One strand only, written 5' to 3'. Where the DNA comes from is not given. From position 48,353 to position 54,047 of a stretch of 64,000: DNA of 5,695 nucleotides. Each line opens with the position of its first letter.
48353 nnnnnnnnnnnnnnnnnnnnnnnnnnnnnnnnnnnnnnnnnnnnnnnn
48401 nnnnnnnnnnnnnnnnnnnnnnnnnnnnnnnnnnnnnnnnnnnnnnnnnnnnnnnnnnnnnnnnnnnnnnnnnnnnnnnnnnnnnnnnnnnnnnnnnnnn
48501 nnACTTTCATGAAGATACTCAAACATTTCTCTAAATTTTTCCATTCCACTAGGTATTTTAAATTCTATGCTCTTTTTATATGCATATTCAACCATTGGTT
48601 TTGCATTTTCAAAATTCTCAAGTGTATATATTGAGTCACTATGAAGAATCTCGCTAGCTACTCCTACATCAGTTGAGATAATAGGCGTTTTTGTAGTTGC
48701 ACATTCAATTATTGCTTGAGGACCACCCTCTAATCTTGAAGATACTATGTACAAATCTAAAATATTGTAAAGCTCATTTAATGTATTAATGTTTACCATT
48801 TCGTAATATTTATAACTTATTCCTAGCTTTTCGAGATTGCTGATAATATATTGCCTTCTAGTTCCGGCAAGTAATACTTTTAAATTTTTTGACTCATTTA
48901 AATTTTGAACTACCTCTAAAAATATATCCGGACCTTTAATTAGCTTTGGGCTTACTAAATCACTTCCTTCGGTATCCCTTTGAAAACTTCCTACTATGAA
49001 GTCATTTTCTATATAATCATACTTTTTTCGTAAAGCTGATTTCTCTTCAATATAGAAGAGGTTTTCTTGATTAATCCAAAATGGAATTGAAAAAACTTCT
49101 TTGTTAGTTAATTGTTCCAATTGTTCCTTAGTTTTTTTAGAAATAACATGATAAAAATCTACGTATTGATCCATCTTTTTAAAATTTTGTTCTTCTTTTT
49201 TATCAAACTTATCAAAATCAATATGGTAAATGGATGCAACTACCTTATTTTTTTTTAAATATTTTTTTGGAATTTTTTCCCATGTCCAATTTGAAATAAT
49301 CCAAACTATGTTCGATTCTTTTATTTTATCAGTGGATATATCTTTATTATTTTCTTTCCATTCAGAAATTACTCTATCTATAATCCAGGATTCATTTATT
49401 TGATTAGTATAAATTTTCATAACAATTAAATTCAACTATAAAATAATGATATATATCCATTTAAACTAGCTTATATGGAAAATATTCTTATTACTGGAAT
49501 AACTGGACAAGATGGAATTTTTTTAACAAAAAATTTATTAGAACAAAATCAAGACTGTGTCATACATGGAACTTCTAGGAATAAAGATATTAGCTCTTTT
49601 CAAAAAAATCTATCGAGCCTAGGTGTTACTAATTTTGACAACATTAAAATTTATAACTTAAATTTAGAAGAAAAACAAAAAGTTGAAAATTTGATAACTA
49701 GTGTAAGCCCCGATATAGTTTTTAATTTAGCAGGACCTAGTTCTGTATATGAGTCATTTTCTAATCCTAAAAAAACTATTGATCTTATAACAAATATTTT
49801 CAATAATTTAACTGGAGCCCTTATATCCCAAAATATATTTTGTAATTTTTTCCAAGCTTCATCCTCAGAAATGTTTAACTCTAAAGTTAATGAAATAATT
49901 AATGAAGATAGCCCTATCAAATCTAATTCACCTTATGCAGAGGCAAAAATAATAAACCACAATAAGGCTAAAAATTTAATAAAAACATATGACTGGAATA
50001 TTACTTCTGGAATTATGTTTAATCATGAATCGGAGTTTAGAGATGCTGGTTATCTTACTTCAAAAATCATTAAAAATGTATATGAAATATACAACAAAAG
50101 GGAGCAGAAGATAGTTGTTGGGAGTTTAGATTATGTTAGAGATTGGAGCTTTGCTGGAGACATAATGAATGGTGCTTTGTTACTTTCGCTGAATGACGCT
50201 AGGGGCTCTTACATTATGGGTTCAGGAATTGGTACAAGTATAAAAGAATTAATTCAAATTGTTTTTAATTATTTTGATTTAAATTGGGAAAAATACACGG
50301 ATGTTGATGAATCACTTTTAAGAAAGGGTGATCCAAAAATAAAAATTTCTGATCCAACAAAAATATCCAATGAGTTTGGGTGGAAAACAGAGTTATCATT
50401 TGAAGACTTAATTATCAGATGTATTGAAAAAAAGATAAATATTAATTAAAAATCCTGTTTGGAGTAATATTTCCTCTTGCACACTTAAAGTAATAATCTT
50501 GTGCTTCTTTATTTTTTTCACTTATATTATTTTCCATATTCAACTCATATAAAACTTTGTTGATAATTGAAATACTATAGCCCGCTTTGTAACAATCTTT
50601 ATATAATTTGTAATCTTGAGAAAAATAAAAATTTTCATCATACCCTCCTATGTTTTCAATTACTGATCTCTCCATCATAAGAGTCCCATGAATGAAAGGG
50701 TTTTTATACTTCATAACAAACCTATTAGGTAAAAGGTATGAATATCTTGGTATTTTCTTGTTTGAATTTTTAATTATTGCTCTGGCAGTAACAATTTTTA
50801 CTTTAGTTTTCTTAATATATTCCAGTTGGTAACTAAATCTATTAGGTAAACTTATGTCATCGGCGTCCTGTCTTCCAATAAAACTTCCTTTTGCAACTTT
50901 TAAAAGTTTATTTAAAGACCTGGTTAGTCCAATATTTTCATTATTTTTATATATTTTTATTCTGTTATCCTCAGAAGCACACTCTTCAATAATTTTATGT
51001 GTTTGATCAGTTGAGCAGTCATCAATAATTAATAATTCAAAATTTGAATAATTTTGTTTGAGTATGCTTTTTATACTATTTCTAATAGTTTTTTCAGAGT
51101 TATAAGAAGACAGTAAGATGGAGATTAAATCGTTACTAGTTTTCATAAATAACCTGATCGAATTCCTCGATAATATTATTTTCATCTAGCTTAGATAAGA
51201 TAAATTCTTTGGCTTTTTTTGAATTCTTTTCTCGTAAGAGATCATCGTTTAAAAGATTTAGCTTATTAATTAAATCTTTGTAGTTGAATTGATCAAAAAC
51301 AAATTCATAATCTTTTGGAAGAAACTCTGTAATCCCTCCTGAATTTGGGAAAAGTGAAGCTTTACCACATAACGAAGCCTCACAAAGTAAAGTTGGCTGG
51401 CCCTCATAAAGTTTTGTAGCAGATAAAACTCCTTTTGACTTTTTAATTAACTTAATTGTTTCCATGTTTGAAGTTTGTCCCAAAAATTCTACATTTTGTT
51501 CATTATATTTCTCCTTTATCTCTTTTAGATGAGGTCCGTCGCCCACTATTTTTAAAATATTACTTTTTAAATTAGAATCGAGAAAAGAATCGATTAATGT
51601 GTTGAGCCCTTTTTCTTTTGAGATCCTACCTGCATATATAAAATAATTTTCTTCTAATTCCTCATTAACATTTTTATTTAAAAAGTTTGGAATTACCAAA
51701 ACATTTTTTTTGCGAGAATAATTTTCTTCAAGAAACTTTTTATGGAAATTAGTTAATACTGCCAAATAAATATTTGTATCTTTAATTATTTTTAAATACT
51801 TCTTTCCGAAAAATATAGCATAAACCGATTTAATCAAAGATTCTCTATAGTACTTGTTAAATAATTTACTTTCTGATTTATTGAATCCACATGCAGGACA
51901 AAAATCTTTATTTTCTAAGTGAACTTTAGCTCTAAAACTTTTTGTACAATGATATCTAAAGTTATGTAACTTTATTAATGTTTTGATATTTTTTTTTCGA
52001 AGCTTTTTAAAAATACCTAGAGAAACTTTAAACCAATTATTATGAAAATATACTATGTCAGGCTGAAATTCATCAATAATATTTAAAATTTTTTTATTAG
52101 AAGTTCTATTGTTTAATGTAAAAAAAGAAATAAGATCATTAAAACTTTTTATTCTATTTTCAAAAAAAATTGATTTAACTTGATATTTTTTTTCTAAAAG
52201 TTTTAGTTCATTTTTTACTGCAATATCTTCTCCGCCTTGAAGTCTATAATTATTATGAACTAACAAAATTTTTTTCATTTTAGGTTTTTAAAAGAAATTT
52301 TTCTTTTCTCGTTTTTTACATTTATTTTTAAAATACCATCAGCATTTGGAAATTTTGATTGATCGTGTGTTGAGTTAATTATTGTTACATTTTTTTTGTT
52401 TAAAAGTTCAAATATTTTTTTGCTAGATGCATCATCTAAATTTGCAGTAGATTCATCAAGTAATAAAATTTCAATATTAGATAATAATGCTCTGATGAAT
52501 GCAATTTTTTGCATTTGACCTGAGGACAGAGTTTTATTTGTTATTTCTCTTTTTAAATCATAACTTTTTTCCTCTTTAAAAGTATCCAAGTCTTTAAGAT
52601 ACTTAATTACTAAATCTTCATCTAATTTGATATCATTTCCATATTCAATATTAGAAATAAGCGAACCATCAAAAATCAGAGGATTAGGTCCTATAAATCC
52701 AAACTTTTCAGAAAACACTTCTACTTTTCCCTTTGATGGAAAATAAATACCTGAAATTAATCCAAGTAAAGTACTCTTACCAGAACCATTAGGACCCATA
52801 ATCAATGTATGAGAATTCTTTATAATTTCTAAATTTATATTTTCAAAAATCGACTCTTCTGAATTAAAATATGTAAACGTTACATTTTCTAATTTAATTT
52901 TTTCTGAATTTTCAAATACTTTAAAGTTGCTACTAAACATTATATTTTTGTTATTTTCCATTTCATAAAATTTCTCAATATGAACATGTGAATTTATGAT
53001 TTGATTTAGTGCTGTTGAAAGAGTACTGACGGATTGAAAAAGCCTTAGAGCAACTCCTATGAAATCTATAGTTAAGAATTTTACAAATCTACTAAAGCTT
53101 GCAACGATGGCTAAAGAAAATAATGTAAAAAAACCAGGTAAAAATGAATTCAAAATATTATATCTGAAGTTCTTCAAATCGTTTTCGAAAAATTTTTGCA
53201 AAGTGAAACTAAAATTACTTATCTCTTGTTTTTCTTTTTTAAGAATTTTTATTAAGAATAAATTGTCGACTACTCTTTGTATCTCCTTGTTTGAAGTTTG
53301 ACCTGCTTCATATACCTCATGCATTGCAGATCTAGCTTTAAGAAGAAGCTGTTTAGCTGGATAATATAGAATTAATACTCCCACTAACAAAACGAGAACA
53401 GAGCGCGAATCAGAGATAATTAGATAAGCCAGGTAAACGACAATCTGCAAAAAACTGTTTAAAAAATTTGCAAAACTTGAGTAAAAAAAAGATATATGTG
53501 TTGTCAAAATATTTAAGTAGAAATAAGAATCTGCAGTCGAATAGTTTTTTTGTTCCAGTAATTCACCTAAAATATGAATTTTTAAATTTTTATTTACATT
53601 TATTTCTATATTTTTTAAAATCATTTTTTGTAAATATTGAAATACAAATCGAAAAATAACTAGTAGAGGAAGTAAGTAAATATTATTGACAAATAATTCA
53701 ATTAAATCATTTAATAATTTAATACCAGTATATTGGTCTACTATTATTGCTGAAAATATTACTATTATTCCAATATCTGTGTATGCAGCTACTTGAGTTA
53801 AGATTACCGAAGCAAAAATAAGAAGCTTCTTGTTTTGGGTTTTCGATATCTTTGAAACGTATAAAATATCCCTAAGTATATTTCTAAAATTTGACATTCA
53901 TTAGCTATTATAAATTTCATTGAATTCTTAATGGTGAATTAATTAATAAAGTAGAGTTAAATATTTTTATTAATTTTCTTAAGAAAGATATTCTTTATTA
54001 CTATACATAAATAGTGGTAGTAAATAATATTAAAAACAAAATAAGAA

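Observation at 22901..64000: About 40-kb glycosylation island built around many polytopic GT-C/Wzy-like proteins and small GT2s, without Wzx, Wzz or an initiating phosphoglycosyltransferase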

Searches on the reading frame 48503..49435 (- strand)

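Call 7: search_protein_families(library=pfam, max_evalue=0.01, proteins=[window:48503-49435:-])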
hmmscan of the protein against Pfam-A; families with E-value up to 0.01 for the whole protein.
window:48503-49435:- (311 aa): 2 families
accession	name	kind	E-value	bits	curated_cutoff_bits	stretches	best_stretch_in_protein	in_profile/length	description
PF00534.26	Glycos_transf_1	-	4.6e-13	49.5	26.4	1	167-268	28-135/172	Glycosyl transferases group 1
PF13692.12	Glyco_trans_1_4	-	1.2e-10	42.3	27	1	166-265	14-116/142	Glycosyl transferases group 1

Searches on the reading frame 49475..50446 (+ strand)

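Call 7: search_protein_families(library=pfam, max_evalue=0.01, proteins=[window:49475-50446:+])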
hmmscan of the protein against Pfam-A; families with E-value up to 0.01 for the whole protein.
window:49475-50446:+ (324 aa): 4 families
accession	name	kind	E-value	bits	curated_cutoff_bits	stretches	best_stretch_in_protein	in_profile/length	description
PF16363.11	GDP_Man_Dehyd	-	2.2e-63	215.2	27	1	5-313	1-329/332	GDP-mannose 4,6 dehydratase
PF01370.27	Epimerase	-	5.9e-38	131.1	20.9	1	4-240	1-227/240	NAD dependent epimerase/dehydratase family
PF04321.23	RmlD_sub_bind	-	5.5e-05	22.8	27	1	3-159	2-130/287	RmlD substrate binding domain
PF02719.21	Polysacc_synt_2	-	0.0041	16.8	20.2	1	4-109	1-106/293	Polysaccharide biosynthesis protein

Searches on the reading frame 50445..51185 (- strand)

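Call 7: search_protein_families(library=pfam, max_evalue=0.01, proteins=[window:50445-51185:-])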
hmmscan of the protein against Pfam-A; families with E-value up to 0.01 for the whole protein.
window:50445-51185:- (247 aa): 3 families
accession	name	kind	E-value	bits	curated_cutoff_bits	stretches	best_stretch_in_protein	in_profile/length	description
PF00535.33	Glycos_transf_2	-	1.8e-31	109.8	23.3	1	22-177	1-165/168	Glycosyl transferase family 2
PF13641.12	Glyco_tranf_2_3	-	5.7e-13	49.8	27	1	21-212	3-208/230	Glycosyltransferase like family 2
PF10111.15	Glyco_tranf_2_2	-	7.9e-11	42.4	27.3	1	23-214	2-216/276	Glycosyltransferase like family 2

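Call 29: search_protein_families(library=ncbifam, max_evalue=0.01, proteins=[window:50445-51185:-])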
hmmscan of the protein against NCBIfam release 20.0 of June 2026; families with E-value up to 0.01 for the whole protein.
window:50445-51185:- (247 aa): 23 families
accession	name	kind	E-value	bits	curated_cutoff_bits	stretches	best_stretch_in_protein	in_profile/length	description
NF053739.1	GlytfEpsEBac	equivalog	1.7e-39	135.4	450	1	21-222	3-209/265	glycosyltransferase EpsE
NF047683.1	TeichurnBiosyTuaG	equivalog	8.6e-30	104.2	400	1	14-228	1-218/252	teichuronic acid biosynthesis protein TuaG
TIGR03937.1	PgaC_IcaA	equivalog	6.6e-21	74.7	422.3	1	15-141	41-168/407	poly-beta-1,6-N-acetyl-D-glucosamine synthase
NF007453.0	PRK10018.1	equivalog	7.5e-19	68.4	382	1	15-178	2-159/280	colanic acid biosynthesis glycosyltransferase WcaA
NF007482.0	PRK10073.1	equivalog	1e-18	67.4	423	1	14-136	1-122/334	glycosyltransferase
TIGR04017.1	WcaA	equivalog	2.3e-18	66.8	495.75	1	16-178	2-158/279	colanic acid biosynthesis glycosyltransferase WcaA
NF050050.1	ProtGlycPglI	equivalog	1.2e-15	57.7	500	1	20-143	3-126/306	GalNAc(5)-diNAcBac-PP-undecaprenol beta-1,3-glucosyltransferase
NF041875.1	EPS_EpsD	equivalog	2.8e-12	46.7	370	1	21-202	1-193/325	exopolysaccharide biosynthesis glycosyltransferase EpsD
NF038299.1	EPS_HpsN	equivalog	3.7e-11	42.6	425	1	20-138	2-121/317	hormogonium polysaccharide biosynthesis glycosyltransferase HpsN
NF041394.1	GtaseAglG_Halo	equivalog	6e-11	42.2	440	1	22-128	4-111/304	glucosyl-dolichyl phosphate glucuronosyltransferase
TIGR03111.1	glyc2_xrt_Gpos1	hypoth_equivalog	2.1e-10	40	363.95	1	17-133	47-166/439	TIGR03111 family XrtG-associated glycosyltransferase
TIGR04283.1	glyco_like_mftF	equivalog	1.4e-09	37.9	182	1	21-211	1-181/221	TIGR04283 family arsenosugar biosynthesis glycosyltransferase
TIGR04009.1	wcaE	equivalog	1.4e-09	37.6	369.2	1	28-225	13-205/248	colanic acid biosynthesis glycosyltransferase WcaE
NF047588.1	GlcsyltransPgfSStrep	equivalog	1.6e-09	37.4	500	1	21-121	3-107/308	glycosyltransferase PgfS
NF045692.1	OglycostaseCruG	equivalog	2.4e-08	33.3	600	1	21-81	43-103/386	2'-O-glycosyltransferase CruG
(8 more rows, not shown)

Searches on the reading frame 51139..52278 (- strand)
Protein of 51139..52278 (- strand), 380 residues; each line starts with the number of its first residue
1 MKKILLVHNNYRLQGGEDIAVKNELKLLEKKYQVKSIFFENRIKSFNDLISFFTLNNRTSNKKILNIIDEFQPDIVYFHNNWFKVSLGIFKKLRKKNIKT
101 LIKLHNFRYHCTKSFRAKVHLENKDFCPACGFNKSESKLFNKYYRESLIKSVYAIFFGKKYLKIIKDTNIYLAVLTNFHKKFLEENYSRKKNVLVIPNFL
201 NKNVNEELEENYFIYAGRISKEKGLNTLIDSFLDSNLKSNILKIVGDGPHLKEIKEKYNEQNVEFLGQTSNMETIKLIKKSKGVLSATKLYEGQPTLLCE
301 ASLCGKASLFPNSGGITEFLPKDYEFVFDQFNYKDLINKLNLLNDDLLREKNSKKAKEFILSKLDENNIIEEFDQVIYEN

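Call 7: search_protein_families(library=pfam, max_evalue=0.01, proteins=[window:51139-52278:-])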
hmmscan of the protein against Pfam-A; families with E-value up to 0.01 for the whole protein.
window:51139-52278:- (380 aa): 4 families
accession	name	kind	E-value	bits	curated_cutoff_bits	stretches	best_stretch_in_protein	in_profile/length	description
PF00534.26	Glycos_transf_1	-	2.6e-18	66.6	26.4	1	203-358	8-171/172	Glycosyl transferases group 1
PF13692.12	Glyco_trans_1_4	-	2.2e-11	44.6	27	1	211-343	2-139/142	Glycosyl transferases group 1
PF13524.12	Glyco_trans_1_2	-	2.5e-06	27.9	25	1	242-371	17-140/144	Glycosyl transferase-like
PF13439.12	Glyco_transf_4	-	0.0013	19.3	28.5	1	57-201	57-167/170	Glycosyltransferase Family 4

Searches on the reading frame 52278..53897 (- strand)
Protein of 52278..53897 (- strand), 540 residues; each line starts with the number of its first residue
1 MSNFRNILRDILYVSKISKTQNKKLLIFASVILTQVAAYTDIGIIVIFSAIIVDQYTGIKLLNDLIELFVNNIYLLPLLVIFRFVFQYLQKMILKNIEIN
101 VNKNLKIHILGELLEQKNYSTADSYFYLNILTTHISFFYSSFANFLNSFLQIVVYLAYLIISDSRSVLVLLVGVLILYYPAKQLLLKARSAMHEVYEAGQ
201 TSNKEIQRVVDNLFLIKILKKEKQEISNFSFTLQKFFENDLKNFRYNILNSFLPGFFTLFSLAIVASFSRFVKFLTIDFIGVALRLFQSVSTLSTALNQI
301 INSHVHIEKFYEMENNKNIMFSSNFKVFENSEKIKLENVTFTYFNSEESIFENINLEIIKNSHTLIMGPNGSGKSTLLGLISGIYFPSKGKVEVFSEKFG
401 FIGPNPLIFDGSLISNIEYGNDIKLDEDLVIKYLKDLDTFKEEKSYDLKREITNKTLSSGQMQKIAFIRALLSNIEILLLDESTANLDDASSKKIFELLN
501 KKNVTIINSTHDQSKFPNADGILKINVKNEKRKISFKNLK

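Call 7: search_protein_families(library=pfam, max_evalue=0.01, proteins=[window:52278-53897:-])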
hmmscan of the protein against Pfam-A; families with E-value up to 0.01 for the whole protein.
window:52278-53897:- (540 aa): 6 families
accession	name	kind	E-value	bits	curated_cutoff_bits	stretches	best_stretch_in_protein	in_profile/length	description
PF00005.33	ABC_tran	-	9e-19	68.9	25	1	352-485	2-137/137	ABC transporter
PF02463.25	SMC_N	-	2.6e-08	34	40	1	450-530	130-216/220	RecF/RecN/SMC N terminal domain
PF13304.12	AAA_21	-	1.3e-07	32.4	27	1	364-430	2-83/304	AAA domain, putative AbiEii toxin, Type IV TA system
PF13555.12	AAA_29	-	2.5e-05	24.4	27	1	355-387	16-48/61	P-loop containing region of AAA domain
PF00664.28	ABC_membrane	-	0.00012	22.3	28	1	36-268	10-245/274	ABC transporter transmembrane region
PF01580.24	FtsK_SpoIIIE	-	0.0019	18.1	24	0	352-378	29-56/221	FtsK/SpoIIIE family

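Call 29: search_protein_families(library=ncbifam, max_evalue=0.01, proteins=[window:52278-53897:-])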
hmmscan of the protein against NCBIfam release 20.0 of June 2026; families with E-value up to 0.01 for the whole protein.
window:52278-53897:- (540 aa): 182 families (the best 25 are shown)
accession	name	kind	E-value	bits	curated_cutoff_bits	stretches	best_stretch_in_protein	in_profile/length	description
TIGR02857.1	CydD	equivalog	2.8e-40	138.8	435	1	35-524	9-528/529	thiol reductant ABC exporter subunit CydD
TIGR02203.1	MsbA_lipidA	equivalog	2e-31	109.1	602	1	19-524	8-540/572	lipid A export permease/ATP-binding protein MsbA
TIGR03375.1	type_I_sec_LssB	subfamily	2.2e-31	108.9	693.1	1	80-515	203-664/696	type I secretion system permease/ATPase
TIGR00958.1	3a01208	subfamily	5.5e-31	107.6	874.6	1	22-527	159-688/711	antigen peptide transporter 2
NF045513.1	HepA_fam_ABC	equivalog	4.6e-30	104.6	725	1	28-523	37-579/610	heterocyst formation ABC transporter subunit HepA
NF008364.0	PRK11160.1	equivalog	3.3e-27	95.3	630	1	287-526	294-548/575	heme ABC transporter ATP-binding protein/permease CydC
TIGR04520.1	ECF_ATPase_1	equivalog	4.4e-26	91.9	315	2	334-396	1-63/269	energy-coupling factor transporter ATPase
NF050066.1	LPSTprtrPglK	equivalog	1e-25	90.2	1000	1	135-526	143-556/558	BC-type lipopolysaccharide transporter PglK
TIGR01846.1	type_I_sec_HlyB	subfamily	2.5e-25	88.9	725.55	1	323-525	445-664/694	type I secretion system permease/ATPase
TIGR03796.1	NHLM_micro_ABC1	equivalog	8.6e-25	87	853.3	1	19-524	147-683/710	NHLP family bacteriocin export ABC transporter peptidase/permease/ATPase subunit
NF000355.4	ribo_prot_ABC_F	equivalog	8.8e-25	87.5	380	1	334-514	3-175/499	ribosomal protection-like ABC-F family protein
TIGR02868.1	CydC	equivalog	1.2e-24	86.8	329.05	1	282-501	279-516/530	thiol reductant ABC exporter subunit CydC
NF045998.1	cleave_ABC_plasm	equivalog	2e-24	85.9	500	1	17-502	148-648/673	Mbov_0121 family peptidase domain-containing ABC transporter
NF008056.1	PRK10790.1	equivalog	4.1e-24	85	746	1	253-525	264-547/584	SmdB family multidrug efflux ABC transporter permease/ATP-binding protein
TIGR02673.1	FtsE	equivalog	8.5e-24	84.4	264.85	2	449-514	130-198/214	cell division ATP-binding protein FtsE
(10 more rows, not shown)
